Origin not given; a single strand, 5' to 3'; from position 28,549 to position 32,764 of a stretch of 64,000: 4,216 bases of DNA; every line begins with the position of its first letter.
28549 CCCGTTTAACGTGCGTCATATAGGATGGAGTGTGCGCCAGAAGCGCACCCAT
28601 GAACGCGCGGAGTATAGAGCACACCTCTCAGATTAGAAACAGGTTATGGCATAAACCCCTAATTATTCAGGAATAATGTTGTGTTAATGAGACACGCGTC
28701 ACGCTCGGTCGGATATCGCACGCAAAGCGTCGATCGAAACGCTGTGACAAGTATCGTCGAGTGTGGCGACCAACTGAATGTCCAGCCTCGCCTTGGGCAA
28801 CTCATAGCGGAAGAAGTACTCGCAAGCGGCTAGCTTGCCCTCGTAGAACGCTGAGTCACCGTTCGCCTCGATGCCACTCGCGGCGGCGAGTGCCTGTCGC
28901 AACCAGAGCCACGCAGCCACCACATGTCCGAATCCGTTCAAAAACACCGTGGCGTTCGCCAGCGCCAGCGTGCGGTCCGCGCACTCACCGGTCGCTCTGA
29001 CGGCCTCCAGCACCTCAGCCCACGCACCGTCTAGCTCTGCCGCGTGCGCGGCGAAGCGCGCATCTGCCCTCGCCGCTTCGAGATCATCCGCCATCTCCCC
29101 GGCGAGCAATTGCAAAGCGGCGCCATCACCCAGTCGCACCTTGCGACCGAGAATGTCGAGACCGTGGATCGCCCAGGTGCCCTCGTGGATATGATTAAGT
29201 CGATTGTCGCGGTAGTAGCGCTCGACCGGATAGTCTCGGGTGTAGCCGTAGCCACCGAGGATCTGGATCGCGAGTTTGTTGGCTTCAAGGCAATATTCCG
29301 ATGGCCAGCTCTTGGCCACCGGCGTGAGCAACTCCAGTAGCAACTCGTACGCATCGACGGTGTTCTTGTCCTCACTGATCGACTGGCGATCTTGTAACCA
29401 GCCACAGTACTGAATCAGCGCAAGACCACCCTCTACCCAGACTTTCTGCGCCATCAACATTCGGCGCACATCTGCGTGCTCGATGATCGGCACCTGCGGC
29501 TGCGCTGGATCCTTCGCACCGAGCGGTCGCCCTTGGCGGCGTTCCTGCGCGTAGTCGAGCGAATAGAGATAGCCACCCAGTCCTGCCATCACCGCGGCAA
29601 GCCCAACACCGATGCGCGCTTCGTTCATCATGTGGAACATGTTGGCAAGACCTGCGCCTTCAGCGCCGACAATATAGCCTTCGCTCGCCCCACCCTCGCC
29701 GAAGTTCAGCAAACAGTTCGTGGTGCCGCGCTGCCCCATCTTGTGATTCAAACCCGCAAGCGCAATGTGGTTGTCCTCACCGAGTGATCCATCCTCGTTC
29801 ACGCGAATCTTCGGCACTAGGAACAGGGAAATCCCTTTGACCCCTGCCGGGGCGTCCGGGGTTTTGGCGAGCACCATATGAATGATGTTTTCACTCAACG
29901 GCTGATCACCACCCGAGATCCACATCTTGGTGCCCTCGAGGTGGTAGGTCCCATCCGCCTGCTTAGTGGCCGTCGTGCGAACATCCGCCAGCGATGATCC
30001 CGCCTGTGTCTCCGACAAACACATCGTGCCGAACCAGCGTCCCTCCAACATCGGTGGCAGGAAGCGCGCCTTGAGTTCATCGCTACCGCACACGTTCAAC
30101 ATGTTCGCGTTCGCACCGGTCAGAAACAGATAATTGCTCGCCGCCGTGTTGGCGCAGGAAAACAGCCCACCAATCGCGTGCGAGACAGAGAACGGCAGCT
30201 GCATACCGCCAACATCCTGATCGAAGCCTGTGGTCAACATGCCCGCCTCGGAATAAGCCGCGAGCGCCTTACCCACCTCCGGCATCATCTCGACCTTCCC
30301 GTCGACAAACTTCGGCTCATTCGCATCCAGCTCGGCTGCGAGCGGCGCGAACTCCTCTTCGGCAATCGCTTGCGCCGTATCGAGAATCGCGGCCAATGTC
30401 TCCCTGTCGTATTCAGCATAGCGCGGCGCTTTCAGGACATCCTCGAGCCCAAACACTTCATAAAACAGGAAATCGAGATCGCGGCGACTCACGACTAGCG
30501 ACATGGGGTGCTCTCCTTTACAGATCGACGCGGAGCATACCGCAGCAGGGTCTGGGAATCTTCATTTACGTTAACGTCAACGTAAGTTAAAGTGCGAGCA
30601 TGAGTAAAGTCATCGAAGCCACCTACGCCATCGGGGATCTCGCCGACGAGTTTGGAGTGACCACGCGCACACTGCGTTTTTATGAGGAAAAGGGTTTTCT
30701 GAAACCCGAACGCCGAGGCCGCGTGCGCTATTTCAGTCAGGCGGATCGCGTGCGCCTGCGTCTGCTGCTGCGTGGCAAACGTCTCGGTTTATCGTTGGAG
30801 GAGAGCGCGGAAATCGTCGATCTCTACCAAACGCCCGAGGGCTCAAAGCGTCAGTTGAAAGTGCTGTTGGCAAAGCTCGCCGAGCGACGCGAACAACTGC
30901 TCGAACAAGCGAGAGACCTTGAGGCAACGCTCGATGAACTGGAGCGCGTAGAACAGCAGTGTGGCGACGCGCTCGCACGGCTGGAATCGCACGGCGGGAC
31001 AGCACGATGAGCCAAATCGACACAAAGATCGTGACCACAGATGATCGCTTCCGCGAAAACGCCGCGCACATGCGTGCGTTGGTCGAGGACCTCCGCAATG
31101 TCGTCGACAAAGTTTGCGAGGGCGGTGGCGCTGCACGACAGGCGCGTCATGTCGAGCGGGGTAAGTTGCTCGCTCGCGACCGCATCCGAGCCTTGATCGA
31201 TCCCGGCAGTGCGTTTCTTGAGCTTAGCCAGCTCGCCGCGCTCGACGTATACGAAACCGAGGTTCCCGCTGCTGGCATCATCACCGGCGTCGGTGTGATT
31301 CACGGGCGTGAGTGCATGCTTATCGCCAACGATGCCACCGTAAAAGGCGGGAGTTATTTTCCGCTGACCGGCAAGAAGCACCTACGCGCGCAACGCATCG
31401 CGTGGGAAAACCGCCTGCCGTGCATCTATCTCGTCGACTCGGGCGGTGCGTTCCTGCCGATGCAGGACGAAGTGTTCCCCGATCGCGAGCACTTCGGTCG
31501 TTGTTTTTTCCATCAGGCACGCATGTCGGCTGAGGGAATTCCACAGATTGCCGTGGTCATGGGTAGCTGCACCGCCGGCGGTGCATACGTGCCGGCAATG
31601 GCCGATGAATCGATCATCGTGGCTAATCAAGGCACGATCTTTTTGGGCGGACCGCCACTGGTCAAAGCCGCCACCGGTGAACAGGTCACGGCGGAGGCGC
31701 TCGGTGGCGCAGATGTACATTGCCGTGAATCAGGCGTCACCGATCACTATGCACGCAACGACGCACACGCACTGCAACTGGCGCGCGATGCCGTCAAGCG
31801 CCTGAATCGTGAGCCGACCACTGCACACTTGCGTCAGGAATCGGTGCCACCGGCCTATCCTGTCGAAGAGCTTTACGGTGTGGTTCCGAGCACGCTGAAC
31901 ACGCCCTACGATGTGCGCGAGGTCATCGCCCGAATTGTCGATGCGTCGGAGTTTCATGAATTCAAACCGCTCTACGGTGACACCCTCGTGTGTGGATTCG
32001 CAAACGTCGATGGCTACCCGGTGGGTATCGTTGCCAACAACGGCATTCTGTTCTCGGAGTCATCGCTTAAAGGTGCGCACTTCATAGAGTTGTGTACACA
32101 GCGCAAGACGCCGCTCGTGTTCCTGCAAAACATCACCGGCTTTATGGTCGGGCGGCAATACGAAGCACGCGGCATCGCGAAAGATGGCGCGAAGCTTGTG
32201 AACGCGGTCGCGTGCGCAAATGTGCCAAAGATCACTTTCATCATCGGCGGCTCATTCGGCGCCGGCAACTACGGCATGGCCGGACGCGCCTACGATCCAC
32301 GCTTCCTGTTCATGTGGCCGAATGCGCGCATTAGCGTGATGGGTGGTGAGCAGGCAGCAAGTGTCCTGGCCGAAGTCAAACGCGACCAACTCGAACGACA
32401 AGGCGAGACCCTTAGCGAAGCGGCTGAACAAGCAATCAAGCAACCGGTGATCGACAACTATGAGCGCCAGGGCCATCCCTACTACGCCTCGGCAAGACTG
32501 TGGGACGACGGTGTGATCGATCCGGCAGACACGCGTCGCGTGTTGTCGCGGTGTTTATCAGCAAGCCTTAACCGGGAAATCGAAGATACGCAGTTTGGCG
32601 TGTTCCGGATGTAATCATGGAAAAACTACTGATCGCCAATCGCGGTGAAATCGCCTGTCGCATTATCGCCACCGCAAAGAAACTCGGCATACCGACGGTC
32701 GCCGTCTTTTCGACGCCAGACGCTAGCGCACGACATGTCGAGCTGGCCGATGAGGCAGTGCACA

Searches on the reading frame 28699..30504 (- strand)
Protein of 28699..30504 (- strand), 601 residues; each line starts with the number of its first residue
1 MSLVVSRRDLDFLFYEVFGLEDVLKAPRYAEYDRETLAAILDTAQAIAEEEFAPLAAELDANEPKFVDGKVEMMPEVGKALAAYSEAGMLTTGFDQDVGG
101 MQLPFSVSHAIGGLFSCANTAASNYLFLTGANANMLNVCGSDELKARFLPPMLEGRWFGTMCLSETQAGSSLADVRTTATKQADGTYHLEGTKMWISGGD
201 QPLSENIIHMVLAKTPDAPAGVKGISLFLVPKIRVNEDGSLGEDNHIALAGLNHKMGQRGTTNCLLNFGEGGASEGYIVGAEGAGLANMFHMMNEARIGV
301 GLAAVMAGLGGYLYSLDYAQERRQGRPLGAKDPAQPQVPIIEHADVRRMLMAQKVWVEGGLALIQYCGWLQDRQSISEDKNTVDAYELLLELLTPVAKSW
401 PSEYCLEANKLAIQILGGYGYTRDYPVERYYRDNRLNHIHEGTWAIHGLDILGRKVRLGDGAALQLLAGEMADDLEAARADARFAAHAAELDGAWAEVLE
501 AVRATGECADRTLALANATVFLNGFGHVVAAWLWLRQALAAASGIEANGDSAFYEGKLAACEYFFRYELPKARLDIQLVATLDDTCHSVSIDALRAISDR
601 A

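Call 9: search_protein_families(library=pfam, proteins=[window:28699-30504:-], max_evalue=0.001)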
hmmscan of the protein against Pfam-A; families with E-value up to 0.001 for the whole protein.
window:28699-30504:- (601 aa): 5 families
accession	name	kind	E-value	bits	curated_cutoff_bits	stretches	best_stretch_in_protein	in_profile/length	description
PF12806.12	Acyl-CoA_dh_C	-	5.2e-26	91.6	30.3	1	468-587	2-121/124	Acetyl-CoA dehydrogenase C-terminal like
PF00441.29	Acyl-CoA_dh_1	-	7.1e-19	68.9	22.4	1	284-451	2-145/150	Acyl-CoA dehydrogenase, C-terminal domain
PF02770.24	Acyl-CoA_dh_M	-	8.2e-11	42.4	33.3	1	161-264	2-90/97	Acyl-CoA dehydrogenase, middle domain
PF02771.21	Acyl-CoA_dh_N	-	4.2e-10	40.4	22.9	1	36-155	3-112/113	Acyl-CoA dehydrogenase, N-terminal domain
PF08028.16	Acyl-CoA_dh_2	-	1.1e-07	32.7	22.7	1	394-442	83-131/134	Acyl-CoA dehydrogenase, C-terminal domain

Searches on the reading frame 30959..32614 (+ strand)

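Call 9: search_protein_families(library=pfam, proteins=[window:30959-32614:+], max_evalue=0.001)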
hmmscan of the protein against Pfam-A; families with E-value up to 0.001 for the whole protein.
window:30959-32614:+ (551 aa): 3 families
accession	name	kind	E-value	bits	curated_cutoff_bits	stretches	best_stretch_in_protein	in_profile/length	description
PF01039.27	Carboxyl_trans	-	7.8e-158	526.6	22.3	1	64-542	2-484/493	Carboxyl transferase domain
PF03255.19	ACCA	-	6.7e-14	52.2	23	2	105-222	92-214/310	Acetyl co-enzyme A carboxylase carboxyltransferase-like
PF06833.16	MdcE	-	2.2e-08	34.5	32.7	1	378-529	21-158/196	Malonate decarboxylase gamma subunit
